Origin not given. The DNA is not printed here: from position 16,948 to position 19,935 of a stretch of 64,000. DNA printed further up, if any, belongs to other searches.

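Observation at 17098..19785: Six-heme c-type cytochrome with a T9SS C-terminal sorting domain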

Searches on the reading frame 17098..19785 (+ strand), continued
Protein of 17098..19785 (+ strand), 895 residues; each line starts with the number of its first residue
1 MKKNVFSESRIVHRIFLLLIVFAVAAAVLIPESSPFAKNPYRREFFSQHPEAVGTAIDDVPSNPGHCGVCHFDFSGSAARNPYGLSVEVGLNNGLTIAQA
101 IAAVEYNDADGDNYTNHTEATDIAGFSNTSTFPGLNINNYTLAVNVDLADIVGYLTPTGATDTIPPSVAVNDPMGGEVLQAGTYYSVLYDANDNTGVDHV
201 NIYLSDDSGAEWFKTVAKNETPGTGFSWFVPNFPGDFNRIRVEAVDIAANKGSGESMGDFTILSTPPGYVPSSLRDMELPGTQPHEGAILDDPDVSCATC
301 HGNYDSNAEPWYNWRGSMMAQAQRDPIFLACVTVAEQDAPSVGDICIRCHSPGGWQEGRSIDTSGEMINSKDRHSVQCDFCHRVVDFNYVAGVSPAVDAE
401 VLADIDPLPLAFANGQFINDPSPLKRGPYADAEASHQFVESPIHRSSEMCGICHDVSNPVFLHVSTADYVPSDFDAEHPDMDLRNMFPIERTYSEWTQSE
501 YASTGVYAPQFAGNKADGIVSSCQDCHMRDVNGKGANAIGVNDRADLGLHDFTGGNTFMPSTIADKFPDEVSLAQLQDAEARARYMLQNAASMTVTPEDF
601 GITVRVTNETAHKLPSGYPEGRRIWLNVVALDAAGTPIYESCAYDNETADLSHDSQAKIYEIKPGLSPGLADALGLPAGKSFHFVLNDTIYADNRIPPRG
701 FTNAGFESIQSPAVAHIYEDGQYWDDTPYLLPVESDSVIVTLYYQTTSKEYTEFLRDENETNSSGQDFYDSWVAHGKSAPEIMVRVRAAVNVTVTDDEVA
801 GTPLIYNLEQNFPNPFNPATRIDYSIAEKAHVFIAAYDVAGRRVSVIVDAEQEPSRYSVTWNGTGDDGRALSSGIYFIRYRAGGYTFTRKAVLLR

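Call 10: search_solved_structures(query=window:17098-19785:+, max_evalue=1, show_alignments=2)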
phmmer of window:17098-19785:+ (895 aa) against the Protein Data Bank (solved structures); distinct sequences matched with E-value up to 1: 3.
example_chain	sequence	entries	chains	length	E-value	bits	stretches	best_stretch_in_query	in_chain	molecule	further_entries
9wt8_A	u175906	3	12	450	0.016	16.1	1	594-684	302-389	Cytochrome c,Multiheme cytochrome c selenoprotein (MccSep)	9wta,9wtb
9wt9_A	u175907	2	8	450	0.02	15.7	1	594-684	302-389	Cytochrome c,Multiheme cytochrome c selenoprotein mutant (MccSep U325A) | Cytochrome c,Multiheme cytochrome c selenoprotein (MccSep)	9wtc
8pfb_G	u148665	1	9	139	0.23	12.2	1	15-84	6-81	Type IV pilin PilE1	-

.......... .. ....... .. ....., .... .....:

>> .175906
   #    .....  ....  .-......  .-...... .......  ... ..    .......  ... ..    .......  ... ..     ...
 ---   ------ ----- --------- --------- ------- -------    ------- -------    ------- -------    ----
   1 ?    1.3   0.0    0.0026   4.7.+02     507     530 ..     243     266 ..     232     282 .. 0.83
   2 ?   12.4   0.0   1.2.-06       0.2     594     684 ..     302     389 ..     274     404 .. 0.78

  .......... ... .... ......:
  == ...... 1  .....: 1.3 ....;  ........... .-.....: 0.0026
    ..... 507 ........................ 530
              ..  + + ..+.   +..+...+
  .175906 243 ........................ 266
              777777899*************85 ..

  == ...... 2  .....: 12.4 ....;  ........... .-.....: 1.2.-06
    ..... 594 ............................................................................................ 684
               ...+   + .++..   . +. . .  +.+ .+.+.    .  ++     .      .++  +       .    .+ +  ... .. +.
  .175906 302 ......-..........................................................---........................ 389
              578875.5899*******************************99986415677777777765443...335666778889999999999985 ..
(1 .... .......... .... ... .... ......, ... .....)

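Call 11: find_encoding_contigs(protein=P0013, flank=10000, max_places=3)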
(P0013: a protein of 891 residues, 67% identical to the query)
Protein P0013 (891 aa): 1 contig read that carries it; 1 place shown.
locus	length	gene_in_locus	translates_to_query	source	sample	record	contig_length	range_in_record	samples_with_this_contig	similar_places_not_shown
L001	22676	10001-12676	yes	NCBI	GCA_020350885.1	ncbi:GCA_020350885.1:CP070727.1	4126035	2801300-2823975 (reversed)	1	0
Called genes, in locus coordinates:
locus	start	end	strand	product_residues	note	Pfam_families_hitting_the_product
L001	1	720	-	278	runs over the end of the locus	PF03631:Virul_fac_BrkB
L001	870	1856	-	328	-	PF22316:ABhydrolase-like_N (weak), PF01135:PCMT, PF01209:Ubie_methyltran, PF13489:Methyltransf_23, PF08241:Methyltransf_11, PF08242:Methyltransf_12, PF13649:Methyltransf_25, PF13847:Methyltransf_31, +5 more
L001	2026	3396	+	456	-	PF00324:AA_permease, PF13520:AA_permease_2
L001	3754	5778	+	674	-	PF13600:DUF4140, PF13598:DUF4139, PF13620:CarboxypepD_reg, PF13715:CarbopepD_reg_2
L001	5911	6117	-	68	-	PF13860:FlgD_ig (weak), PF18962:Por_Secre_tail (weak)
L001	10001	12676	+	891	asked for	PF17957:Big_7 (weak), PF18962:Por_Secre_tail (faint), PF13860:FlgD_ig (weak)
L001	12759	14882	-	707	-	PF00069:Pkinase, PF03109:ABC1 (faint), PF07714:PK_Tyr_Ser-Thr, PF14531:Kinase-like, PF14559:TPR_19 (faint), PF17667:Pkinase_fungal (weak), PF13174:TPR_6 (faint), PF00515:TPR_1 (faint), +8 more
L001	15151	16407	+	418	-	PF07745:Glyco_hydro_53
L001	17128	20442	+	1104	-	PF26549:Tricorn_N, PF26550:Tricorn_2nd (weak), PF26549:Tricorn_N, PF26550:Tricorn_2nd, PF07676:PD40, PF14684:Tricorn_C1, PF14685:PDZ_Tricorn, PF03572:Peptidase_S41, +3 more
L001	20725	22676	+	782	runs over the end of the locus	PF07705:CARDB (faint), PF13860:FlgD_ig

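Call 40: find_encoding_contigs(protein=P0011, flank=8000, max_places=2)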
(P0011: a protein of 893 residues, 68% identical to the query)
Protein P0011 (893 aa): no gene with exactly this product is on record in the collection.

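Call 41: find_encoding_contigs(protein=P0086, flank=8000, max_places=2)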
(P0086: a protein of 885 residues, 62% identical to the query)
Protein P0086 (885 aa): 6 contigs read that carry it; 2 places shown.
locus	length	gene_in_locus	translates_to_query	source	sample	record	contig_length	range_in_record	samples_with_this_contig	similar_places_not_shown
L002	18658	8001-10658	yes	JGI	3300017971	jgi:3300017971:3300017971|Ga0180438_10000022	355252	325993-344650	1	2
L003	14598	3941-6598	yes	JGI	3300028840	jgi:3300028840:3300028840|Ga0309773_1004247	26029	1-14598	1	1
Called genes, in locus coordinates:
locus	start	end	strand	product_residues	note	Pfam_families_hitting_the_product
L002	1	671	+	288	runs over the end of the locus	PF13495:Phage_int_SAM_4, PF00589:Phage_integrase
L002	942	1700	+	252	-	PF01613:Flavin_Reduct, PF21349:RUBY_RBDX (faint), PF00301:Rubredoxin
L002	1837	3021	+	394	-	PF00753:Lactamase_B, PF19583:ODP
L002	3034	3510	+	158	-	PF00210:Ferritin (faint), PF02915:Rubrerythrin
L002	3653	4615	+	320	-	PF00056:Ldh_1_N, PF02866:Ldh_1_C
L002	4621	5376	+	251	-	PF13489:Methyltransf_23, PF05175:MTS (weak), PF05401:NodS (weak), PF01209:Ubie_methyltran, PF13847:Methyltransf_31, PF08241:Methyltransf_11, PF08242:Methyltransf_12, PF13649:Methyltransf_25, +1 more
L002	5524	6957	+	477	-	-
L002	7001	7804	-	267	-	-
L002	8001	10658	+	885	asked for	PF22113:Mtrc-MtrF_II-IV_dom (faint)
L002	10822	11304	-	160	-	-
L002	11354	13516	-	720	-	PF13860:FlgD_ig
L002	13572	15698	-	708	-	PF13860:FlgD_ig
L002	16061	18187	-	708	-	PF17164:DUF5122 (faint), PF13860:FlgD_ig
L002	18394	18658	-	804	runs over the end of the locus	PF13860:FlgD_ig (faint)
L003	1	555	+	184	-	?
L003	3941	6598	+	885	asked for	PF22113:Mtrc-MtrF_II-IV_dom (faint)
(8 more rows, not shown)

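Call 42: find_encoding_contigs(protein=P0113, flank=8000, max_places=2)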
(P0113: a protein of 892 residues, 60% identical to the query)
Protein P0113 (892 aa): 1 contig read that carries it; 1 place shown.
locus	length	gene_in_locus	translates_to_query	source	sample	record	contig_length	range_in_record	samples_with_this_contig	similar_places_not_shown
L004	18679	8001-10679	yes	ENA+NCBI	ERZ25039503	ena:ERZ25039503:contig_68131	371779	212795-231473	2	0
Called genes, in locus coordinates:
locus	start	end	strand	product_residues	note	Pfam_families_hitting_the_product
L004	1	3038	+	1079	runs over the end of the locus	PF01869:BcrAD_BadFG, PF09989:DUF2229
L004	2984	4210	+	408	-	-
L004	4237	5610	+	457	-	PF00675:Peptidase_M16, PF05193:Peptidase_M16_C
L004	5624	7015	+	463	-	PF00675:Peptidase_M16, PF05193:Peptidase_M16_C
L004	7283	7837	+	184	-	-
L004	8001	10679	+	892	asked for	PF17957:Big_7 (weak), PF18962:Por_Secre_tail (weak), PF13860:FlgD_ig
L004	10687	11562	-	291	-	PF01073:3Beta_HSD (faint), PF05368:NmrA (faint), PF13460:NAD_binding_10, PF01370:Epimerase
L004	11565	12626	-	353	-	PF00657:Lipase_GDSL (weak), PF13472:Lipase_GDSL_2, PF16822:ALGX (weak)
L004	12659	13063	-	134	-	PF02566:OsmC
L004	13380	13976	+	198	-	PF13036:LpoB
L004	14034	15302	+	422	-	-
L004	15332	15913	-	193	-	-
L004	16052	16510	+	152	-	PF01668:SmpB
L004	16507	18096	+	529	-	PF07833:Cu_amine_oxidN1 (weak), PF01520:Amidase_3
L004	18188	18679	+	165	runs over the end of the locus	PF10646:Germane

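Call 43: predict_structure(alignment_id=A1)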
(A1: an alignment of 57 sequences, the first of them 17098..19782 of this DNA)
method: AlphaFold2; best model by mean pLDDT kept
length: 895 residues; sequences in the alignment: 57
mean_pLDDT: 67.6   pTM: 0.53
mean pLDDT of the five models: 67.6, 66.6, 64.4, 58.9, 58.3
residues with pLDDT >= 90: 132; 70-90: 302; 50-70: 243; < 50: 218
segments of 3 or more residues with pLDDT < 50: 1-6, 30-35, 72-78, 158-161, 267-297, 300-303, 314-322, 338-389, 400-402, 404-425, 428-430, 441-461, 473-490, 518-527, 550-554, 795-801
pLDDT, mean of each block of 10 residues (from residue 1): 51 75 70 51 80 70 58 46 75 81 82 79 64 76 68 61 76 83 70 75 69 63 64 77 79 89 56 31 30 47 53 46 58 52 41 33 44 43 47 51 40 35 47 50 44 46 56 41 37 69 61 53 48 62 60 58 66 73 80 93 93 73 93 91 91 90 76 71 64 86 78 72 94 93 90 81 78 87 93 54 78 67 91 94 94 90 88 90 91 78
secondary structure, 60 per line:
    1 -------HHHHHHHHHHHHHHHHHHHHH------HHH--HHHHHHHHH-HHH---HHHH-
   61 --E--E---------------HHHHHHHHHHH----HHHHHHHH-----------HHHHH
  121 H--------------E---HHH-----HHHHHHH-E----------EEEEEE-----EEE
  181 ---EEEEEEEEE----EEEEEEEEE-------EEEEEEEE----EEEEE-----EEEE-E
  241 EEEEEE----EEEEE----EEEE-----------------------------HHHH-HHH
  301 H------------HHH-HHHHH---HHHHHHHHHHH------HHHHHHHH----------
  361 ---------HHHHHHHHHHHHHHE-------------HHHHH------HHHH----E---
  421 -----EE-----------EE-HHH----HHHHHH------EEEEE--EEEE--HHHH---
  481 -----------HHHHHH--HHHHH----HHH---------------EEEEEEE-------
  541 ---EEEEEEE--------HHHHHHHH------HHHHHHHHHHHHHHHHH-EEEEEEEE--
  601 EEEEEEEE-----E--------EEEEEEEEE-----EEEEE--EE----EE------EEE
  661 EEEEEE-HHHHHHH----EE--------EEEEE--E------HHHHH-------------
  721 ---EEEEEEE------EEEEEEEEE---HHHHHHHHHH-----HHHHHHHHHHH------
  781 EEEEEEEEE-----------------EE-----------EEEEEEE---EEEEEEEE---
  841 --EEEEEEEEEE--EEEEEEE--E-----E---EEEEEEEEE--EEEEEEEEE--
elements in order (helices of 4 or more, strands of 3 or more residues): H8-28 H40-48 H56-59 H82-92 H97-104 H116-121 H148-154 E167-172 E178-180 E184-192 E197-205 E213-220 E225-229 E235-238 E240-246 E251-255 E260-263 H293-296 H298-301 H318-322 H326-336 H343-350 H370-383 H398-402 H409-412 H449-454 E461-465 E468-471 H474-477 H492-497 H500-504 E527-533 E544-550 H559-566 H573-589 E591-598 E601-608 E623-631 E637-641 E658-666 H668-674 E689-693 H703-707 E724-730 E737-745 H749-758 H764-774 E781-789 E820-826 E830-837 E843-852 E855-861 E874-882 E885-893

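Call 45: search_protein_representatives(protein=window:17098-19785:+)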
Query: 895 residues. Proteins with E-value up to 0.001 (for the whole library): 251710; up to 1e-10: 71670; up to 1e-30: 710. The best 150 are listed.
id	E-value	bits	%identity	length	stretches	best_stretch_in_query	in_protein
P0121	0.0e+00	1031.6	52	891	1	16-894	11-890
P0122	0.0e+00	1013.1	59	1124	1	19-790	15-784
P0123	4.6e-249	845.1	48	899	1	23-895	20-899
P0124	1.4e-226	770.8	48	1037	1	36-786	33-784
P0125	6.6e-224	761.9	48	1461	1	28-787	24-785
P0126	2.0e-223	760.3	49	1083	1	39-793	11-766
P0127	5.1e-219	745.7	47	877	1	25-784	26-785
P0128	1.3e-213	727.8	47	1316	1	26-786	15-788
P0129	6.1e-198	675.9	49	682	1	37-686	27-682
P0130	9.5e-196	668.7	47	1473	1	164-894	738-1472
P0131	6.5e-195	665.9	54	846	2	270-795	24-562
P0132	1.1e-194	665.1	49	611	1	296-893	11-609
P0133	2.0e-181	621.3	49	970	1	159-785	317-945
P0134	2.8e-178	610.9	55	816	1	269-807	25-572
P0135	1.1e-177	608.9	44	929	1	122-895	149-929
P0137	1.6e-176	605.1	55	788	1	270-787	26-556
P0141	6.0e-170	583.3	55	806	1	268-783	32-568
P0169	6.5e-123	427.7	41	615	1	267-798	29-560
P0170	1.9e-122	426.1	42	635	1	270-802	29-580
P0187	1.1e-114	400.4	40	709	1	272-786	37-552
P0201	2.3e-107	376.3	42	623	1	270-783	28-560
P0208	1.2e-101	357.4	39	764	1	269-784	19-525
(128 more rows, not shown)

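Call 46: list_cluster_members(proteins=[P0121, P0122, P0134, P0137, P0141, P0169, P0170, P0187, P0201, P0208])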
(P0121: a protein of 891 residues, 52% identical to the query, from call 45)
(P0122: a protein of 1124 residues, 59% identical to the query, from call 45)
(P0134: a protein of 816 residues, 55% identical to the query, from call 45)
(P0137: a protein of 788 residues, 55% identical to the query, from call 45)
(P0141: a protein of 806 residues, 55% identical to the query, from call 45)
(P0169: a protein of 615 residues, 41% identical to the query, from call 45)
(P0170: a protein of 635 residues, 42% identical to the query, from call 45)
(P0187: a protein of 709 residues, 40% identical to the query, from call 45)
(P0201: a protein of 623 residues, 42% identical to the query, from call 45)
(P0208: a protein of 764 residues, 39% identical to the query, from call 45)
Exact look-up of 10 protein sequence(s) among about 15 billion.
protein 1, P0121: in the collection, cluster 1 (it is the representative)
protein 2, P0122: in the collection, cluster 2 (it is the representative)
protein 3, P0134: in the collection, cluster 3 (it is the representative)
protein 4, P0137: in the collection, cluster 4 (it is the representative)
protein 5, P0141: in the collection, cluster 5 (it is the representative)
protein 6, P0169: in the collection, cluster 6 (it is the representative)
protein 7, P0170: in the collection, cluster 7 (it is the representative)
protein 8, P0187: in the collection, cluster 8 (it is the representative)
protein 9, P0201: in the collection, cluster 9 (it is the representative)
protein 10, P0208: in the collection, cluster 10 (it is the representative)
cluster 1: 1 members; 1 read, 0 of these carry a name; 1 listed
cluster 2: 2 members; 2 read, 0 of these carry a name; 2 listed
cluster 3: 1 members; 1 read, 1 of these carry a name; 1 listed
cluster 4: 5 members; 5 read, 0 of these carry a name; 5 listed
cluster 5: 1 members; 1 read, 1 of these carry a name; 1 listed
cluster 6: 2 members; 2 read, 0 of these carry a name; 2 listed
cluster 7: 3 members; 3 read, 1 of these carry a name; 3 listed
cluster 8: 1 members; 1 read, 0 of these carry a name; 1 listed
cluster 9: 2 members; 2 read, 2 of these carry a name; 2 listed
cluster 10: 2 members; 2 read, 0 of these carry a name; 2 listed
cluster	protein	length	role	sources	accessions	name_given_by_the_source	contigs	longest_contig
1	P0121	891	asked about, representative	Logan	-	-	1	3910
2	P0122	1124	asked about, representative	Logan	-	-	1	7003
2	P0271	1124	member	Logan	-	-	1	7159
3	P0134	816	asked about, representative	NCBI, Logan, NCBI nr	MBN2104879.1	hypothetical protein JW835_12635 [bacterium] | hypothetical protein [bacterium]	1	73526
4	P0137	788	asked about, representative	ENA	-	-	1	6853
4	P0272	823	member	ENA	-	-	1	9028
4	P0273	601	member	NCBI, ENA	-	-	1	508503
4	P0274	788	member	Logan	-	-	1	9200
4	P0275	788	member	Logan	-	-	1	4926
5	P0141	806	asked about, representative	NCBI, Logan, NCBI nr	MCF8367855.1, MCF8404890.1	MAG: hypothetical protein K9G76_02345 [Bacteroidales bacterium] | hypothetical protein [Bacteroidales bacterium]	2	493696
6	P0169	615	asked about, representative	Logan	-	-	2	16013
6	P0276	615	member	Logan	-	-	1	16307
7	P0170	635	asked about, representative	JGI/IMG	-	nitrate/TMAO reductase-like tetraheme cytochrome c subunit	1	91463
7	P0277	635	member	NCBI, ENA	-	-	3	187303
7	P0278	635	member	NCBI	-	-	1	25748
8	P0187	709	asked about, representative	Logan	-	-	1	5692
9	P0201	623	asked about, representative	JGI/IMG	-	hypothetical protein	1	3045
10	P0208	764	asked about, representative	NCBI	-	-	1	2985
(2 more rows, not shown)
